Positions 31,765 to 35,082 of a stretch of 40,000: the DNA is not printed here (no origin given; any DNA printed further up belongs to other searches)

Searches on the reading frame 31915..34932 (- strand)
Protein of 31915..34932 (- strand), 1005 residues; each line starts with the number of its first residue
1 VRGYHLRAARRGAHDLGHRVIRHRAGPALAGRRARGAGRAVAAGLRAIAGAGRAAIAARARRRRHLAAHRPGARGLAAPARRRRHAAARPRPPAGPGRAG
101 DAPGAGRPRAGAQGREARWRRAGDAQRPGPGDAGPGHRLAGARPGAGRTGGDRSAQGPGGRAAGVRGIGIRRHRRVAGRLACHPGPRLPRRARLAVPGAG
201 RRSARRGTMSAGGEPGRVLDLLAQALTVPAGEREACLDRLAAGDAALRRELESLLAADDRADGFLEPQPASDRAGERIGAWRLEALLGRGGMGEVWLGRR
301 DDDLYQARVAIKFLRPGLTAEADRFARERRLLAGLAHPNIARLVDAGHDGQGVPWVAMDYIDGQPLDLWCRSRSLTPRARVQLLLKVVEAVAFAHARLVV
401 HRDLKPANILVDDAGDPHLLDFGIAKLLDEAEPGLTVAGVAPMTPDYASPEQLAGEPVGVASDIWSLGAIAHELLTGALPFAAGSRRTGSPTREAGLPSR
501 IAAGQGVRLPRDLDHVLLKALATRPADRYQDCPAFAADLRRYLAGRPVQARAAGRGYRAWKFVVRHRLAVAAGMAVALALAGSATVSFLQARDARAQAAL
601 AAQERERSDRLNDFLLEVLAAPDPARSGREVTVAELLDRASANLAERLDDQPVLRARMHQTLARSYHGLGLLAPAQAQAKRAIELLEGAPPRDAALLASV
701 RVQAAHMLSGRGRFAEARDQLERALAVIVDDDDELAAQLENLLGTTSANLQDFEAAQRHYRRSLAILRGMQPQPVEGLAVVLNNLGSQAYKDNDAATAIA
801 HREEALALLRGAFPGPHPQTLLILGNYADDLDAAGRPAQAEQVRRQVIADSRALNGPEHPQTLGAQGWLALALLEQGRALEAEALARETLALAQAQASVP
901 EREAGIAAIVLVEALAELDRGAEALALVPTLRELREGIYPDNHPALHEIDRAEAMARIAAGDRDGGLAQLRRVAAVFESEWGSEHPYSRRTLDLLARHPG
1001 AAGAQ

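Call 37: search_protein_families(library=pfam, proteins=[window:31915-34932:-], max_evalue=0.00001)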
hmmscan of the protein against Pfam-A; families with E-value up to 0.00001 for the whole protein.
window:31915-34932:- (1005 aa): 4 families
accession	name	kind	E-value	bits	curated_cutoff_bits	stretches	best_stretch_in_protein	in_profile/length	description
PF00069.31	Pkinase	-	3.8e-39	135.1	31.7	1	283-486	3-202/263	Protein kinase domain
PF07714.23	PK_Tyr_Ser-Thr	-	2e-26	93.3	23.1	1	283-485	3-209/258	Protein tyrosine and serine/threonine kinase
PF13424.12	TPR_12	-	1.9e-23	82.9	30.1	2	779-849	3-73/77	Tetratricopeptide repeat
PF13374.12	TPR_10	-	1.5e-09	38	27.5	0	699-727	3-31/42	Tetratricopeptide repeat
